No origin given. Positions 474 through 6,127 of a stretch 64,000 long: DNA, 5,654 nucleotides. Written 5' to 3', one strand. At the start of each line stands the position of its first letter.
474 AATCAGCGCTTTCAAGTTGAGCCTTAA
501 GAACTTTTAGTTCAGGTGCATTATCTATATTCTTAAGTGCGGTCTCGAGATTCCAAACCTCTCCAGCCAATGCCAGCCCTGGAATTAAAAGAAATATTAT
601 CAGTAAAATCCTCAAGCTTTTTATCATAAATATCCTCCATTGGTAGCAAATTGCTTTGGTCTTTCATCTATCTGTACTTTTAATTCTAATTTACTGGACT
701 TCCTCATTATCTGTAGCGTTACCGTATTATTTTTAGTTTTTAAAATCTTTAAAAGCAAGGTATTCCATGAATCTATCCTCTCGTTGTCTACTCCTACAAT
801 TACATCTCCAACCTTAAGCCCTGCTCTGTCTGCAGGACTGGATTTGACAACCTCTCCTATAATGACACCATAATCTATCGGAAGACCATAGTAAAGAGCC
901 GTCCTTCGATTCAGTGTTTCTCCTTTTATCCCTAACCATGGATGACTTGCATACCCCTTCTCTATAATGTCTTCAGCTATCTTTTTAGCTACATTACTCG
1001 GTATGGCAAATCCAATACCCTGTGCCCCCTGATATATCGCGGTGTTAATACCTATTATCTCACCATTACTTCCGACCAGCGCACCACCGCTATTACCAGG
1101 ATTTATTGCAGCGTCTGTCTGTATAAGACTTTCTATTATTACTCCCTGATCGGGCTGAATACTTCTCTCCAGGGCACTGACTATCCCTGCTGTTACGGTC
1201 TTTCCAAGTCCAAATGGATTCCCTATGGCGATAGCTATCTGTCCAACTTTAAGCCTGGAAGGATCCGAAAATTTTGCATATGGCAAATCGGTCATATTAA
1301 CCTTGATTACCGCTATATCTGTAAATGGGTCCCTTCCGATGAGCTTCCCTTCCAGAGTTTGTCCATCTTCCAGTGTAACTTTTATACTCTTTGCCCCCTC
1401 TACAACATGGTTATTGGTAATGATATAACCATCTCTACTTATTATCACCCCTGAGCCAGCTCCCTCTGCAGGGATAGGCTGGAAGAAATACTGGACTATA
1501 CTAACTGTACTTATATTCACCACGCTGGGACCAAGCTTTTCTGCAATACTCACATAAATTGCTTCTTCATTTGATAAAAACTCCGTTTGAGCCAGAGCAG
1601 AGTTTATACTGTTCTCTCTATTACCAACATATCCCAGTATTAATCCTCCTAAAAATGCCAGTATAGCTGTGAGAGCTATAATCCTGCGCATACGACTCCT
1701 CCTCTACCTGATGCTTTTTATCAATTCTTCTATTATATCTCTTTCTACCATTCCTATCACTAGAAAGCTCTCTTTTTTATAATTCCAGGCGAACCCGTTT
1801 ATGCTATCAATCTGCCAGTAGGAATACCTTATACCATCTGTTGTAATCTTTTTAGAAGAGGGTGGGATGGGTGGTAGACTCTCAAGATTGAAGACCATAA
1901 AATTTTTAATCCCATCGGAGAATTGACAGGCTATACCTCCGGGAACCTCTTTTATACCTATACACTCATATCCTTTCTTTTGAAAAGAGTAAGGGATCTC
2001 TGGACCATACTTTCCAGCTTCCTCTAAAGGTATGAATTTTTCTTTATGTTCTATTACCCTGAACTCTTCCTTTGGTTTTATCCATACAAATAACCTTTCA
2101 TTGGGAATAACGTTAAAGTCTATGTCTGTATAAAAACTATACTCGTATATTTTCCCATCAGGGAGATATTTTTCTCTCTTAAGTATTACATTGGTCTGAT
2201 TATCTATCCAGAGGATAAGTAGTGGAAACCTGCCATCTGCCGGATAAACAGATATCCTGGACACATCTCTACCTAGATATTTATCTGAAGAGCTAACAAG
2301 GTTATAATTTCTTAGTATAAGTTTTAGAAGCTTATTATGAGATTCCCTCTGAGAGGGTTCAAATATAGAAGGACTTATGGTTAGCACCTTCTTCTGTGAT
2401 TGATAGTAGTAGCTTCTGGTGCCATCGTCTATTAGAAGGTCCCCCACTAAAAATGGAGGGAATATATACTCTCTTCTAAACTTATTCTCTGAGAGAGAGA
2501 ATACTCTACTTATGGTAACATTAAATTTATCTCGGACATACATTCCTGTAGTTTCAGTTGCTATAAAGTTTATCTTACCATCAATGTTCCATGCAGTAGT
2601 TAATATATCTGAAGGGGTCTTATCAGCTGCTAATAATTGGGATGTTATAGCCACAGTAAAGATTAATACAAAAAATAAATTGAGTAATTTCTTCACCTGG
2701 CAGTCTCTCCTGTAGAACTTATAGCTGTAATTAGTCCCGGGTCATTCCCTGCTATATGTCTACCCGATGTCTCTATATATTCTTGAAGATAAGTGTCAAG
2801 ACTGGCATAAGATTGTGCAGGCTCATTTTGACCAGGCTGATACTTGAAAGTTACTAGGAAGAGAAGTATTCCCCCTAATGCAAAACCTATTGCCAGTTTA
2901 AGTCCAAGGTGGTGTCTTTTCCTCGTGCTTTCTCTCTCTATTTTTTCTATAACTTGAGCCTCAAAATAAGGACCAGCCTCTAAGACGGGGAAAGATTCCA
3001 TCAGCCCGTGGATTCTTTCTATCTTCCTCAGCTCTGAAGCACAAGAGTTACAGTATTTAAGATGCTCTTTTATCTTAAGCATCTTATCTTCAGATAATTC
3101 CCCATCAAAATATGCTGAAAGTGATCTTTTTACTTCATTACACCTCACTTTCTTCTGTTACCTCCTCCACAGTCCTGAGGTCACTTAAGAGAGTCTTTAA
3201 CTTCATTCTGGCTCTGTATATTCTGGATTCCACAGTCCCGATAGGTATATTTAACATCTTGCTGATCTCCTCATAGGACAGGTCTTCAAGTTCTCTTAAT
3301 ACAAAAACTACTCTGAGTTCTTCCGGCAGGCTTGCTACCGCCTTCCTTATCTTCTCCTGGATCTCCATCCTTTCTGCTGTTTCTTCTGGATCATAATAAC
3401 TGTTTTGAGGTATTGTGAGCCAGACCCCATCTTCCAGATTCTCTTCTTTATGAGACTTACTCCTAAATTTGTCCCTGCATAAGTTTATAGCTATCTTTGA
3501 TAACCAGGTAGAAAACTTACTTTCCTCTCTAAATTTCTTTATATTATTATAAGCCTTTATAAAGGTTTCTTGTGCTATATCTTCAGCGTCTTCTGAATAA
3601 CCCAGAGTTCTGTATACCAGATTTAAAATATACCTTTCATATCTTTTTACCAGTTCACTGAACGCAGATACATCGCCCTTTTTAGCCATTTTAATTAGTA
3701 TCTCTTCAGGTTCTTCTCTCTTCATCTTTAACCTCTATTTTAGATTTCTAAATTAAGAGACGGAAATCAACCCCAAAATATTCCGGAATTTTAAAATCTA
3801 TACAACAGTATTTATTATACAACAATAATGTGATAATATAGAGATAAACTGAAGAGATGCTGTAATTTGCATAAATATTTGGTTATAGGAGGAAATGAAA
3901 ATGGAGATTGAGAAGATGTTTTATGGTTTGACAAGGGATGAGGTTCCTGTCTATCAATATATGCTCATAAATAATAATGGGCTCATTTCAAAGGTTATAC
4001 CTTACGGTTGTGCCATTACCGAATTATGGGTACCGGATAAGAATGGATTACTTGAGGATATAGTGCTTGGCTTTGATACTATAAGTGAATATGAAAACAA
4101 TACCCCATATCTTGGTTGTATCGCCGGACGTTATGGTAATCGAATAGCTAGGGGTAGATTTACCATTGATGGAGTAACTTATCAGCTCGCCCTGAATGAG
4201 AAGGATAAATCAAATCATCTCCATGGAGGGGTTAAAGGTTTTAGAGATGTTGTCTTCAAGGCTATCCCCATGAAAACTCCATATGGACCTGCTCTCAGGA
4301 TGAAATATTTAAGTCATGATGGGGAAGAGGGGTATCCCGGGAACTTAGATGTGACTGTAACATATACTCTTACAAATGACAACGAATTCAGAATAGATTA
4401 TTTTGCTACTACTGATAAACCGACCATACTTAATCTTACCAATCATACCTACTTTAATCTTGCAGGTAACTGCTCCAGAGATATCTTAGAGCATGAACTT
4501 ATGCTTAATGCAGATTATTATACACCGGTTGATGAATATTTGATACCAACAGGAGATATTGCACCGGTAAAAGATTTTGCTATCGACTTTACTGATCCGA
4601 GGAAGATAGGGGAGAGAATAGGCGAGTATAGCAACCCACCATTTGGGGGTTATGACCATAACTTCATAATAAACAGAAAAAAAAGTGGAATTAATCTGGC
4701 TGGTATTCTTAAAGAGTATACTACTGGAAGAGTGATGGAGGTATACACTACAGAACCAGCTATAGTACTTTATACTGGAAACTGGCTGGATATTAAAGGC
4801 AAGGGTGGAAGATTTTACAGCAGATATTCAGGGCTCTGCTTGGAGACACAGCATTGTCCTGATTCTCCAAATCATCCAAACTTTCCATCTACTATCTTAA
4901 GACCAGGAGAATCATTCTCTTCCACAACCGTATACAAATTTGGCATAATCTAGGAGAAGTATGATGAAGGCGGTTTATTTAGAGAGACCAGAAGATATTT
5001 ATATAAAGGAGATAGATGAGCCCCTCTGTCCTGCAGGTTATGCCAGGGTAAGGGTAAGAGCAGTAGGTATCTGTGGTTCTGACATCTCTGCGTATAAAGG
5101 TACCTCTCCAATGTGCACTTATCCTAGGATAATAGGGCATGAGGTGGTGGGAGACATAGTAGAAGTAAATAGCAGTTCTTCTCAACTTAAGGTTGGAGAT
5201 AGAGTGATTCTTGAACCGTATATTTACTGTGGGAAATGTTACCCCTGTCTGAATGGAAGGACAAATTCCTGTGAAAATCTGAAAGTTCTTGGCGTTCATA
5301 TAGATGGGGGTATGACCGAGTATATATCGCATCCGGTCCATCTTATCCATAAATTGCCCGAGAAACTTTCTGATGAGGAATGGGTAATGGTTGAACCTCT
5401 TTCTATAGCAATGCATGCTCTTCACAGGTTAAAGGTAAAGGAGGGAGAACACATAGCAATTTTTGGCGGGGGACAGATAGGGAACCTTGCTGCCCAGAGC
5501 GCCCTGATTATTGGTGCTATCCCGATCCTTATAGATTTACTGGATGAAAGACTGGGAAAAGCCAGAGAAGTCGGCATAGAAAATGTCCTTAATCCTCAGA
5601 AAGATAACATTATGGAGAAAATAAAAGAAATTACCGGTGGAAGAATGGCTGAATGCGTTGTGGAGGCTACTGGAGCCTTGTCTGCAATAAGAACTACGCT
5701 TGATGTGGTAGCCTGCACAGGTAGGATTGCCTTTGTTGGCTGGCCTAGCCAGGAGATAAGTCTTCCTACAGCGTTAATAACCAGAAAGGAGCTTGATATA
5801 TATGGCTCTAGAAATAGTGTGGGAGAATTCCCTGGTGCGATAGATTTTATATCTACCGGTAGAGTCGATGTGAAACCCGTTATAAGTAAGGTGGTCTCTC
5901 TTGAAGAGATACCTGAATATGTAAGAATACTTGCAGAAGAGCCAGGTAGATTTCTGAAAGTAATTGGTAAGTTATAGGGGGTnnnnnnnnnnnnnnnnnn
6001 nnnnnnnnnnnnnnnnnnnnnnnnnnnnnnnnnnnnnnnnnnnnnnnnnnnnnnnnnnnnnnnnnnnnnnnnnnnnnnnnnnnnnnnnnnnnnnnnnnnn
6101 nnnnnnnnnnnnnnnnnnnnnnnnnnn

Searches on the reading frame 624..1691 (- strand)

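Call 68: search_protein_families(library=pfam, proteins=[window:624-1691:-])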
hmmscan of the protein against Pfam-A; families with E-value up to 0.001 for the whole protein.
window:624-1691:- (355 aa): 6 families
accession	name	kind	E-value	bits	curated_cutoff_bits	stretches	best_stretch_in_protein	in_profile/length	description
PF13365.12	Trypsin_2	-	3.3e-32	112.6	27.6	1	79-215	1-144/144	Trypsin-like peptidase domain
PF00089.32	Trypsin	-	1.8e-19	70.9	20.6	1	80-237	28-218/220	Trypsin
PF13180.12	PDZ_2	-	5.2e-14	52.7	27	1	254-340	4-79/80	PDZ domain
PF00595.29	PDZ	-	3.1e-11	43.9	23.2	1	252-329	11-81/81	PDZ domain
PF17820.7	PDZ_6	-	6.3e-09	35.9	27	1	278-308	2-32/54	PDZ domain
PF04495.20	GRASP55_65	-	0.00062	20.5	27.7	0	278-341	47-111/138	GRASP55/65 PDZ-like domain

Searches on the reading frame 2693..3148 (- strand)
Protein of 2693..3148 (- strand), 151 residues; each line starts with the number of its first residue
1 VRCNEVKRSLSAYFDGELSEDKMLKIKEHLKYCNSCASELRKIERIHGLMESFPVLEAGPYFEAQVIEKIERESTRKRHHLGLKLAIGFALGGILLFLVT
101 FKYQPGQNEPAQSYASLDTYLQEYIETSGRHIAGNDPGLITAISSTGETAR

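Call 68: search_protein_families(library=pfam, proteins=[window:2693-3148:-])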
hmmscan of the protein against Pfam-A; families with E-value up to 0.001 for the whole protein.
window:2693-3148:- (151 aa): 1 family
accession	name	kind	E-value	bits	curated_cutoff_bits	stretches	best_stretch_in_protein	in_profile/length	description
PF13490.11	zf-HC2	-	3.6e-10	40.2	22.2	1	3-37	1-35/35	Putative zinc-finger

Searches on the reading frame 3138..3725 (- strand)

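Call 68: search_protein_families(library=pfam, proteins=[window:3138-3725:-])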
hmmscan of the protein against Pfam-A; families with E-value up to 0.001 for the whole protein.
window:3138-3725:- (195 aa): 6 families
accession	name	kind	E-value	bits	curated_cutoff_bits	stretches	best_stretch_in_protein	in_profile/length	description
PF04542.20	Sigma70_r2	-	1.7e-20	73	24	1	25-91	1-69/71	Sigma-70 region 2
PF08281.18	Sigma70_r4_2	-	9e-20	70.5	25.7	1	124-176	2-54/54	Sigma-70, region 4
PF04545.22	Sigma70_r4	-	5.3e-11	42.3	24.1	1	129-177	1-49/50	Sigma-70, region 4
PF12645.13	HTH_16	-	1.1e-07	32.2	22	1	10-66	3-65/65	Helix-turn-helix domain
PF07638.17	Sigma70_ECF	-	3.8e-05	24.1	21.1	1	10-180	7-183/185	ECF sigma factor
PF25787.1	HTH_SB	-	0.00065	19.9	43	0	133-169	7-43/53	Sleeping Beauty transposase HTH domain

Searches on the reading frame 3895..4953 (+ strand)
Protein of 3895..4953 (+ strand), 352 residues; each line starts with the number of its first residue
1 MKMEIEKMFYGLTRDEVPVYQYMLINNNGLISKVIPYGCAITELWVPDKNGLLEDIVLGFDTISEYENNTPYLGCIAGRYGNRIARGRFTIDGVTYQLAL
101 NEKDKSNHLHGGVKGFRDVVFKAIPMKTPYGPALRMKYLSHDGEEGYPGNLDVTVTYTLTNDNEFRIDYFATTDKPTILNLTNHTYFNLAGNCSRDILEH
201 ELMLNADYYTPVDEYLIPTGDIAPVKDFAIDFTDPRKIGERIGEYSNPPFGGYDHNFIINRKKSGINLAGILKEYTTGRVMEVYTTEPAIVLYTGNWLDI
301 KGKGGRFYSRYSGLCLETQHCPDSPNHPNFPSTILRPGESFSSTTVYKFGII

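Call 68: search_protein_families(library=pfam, proteins=[window:3895-4953:+])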
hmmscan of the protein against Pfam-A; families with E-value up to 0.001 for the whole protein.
window:3895-4953:+ (352 aa): 1 family
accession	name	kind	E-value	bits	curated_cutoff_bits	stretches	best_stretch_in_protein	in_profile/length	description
PF01263.26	Aldose_epim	-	7.2e-90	301.8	27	1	22-348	3-299/299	Aldose 1-epimerase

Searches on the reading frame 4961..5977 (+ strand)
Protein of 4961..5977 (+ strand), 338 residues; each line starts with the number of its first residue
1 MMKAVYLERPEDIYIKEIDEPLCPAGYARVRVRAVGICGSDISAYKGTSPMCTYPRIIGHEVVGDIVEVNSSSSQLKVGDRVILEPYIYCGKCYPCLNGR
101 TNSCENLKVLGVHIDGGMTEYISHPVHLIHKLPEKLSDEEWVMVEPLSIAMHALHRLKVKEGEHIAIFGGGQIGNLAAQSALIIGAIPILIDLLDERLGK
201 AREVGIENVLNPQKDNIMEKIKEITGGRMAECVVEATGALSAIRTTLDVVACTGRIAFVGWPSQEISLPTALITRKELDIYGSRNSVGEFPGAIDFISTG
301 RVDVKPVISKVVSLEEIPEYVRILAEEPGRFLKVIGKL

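Call 68: search_protein_families(library=pfam, proteins=[window:4961-5977:+])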
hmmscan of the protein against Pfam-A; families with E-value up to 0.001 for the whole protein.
window:4961-5977:+ (338 aa): 3 families
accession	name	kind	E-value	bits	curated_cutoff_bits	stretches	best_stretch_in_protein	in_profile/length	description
PF08240.17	ADH_N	-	7.7e-30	103.7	23.5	1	26-134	3-104/104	Alcohol dehydrogenase GroES-like domain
PF00107.32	ADH_zinc_N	-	1e-24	87.4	31.8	1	173-298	2-128/129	Zinc-binding dehydrogenase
PF16912.11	Glu_dehyd_C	-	0.00087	19.3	34.9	0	142-267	5-138/211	Glucose dehydrogenase C-terminus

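Call 93: search_protein_families(library=ncbifam, proteins=[window:4961-5977:+], max_evalue=1e-10)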
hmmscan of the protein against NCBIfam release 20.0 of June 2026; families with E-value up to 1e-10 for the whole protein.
window:4961-5977:+ (338 aa): 21 families
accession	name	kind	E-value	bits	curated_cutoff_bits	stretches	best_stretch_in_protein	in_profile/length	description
NF007489.0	PRK10083.1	equivalog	1.6e-72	244.3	376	1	2-335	1-334/339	Zn-dependent oxidoreductase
NF041097.1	keto_inos_dh_IolM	equivalog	1.3e-57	195.3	450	1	13-325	40-378/389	scyllo-inosose 3-dehydrogenase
TIGR00692.1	tdh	equivalog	2e-54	184.9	458.35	1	13-319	11-323/340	L-threonine 3-dehydrogenase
NF003808.0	PRK05396.1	equivalog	1.4e-51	175.4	380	1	2-320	1-324/341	L-threonine 3-dehydrogenase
NF007375.0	PRK09880.1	equivalog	7.4e-47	159.8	469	1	30-322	32-328/344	L-idonate 5-dehydrogenase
NF010344.0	PRK13771.1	subfamily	3.5e-40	138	349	1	2-326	1-322/334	putative alcohol dehydrogenase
NF006940.0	PRK09422.1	equivalog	6.5e-40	137.1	344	1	2-320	1-318/338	alcohol dehydrogenase AdhP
NF007642.0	PRK10309.1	equivalog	7.8e-39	133.9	550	1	2-328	1-337/347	galactitol-1-phosphate 5-dehydrogenase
NF041172.1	AcrlCoa_red_Thmprot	equivalog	7.5e-36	123.7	500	1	2-327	1-324/334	acryloyl-CoA reductase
TIGR03451.1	mycoS_dep_FDH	equivalog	6e-33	114.1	512.9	2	154-319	169-341/358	S-(hydroxymethyl)mycothiol dehydrogenase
TIGR03989.1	Rxyl_3153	subfamily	3.3e-31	108.9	440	2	4-106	5-107/370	NDMA-dependent alcohol dehydrogenase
TIGR03366.1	HpnZ_proposed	hypoth_equivalog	3.7e-30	105.2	328.1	1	25-297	5-293/315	putative phosphonate catabolism associated alcohol dehydrogenase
TIGR02818.1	adh_III_F_hyde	equivalog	2e-26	92.9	543.95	2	8-108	9-109/368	S-(hydroxymethyl)glutathione dehydrogenase/class III alcohol dehydrogenase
TIGR03201.1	dearomat_had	equivalog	9.7e-26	90.7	338.65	1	24-310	22-323/349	6-hydroxycyclohex-1-ene-1-carbonyl-CoA dehydrogenase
NF047908.1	AldhRedAhr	equivalog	6.4e-25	87.7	470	1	29-285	32-285/335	NADPH-dependent aldehyde reductase Ahr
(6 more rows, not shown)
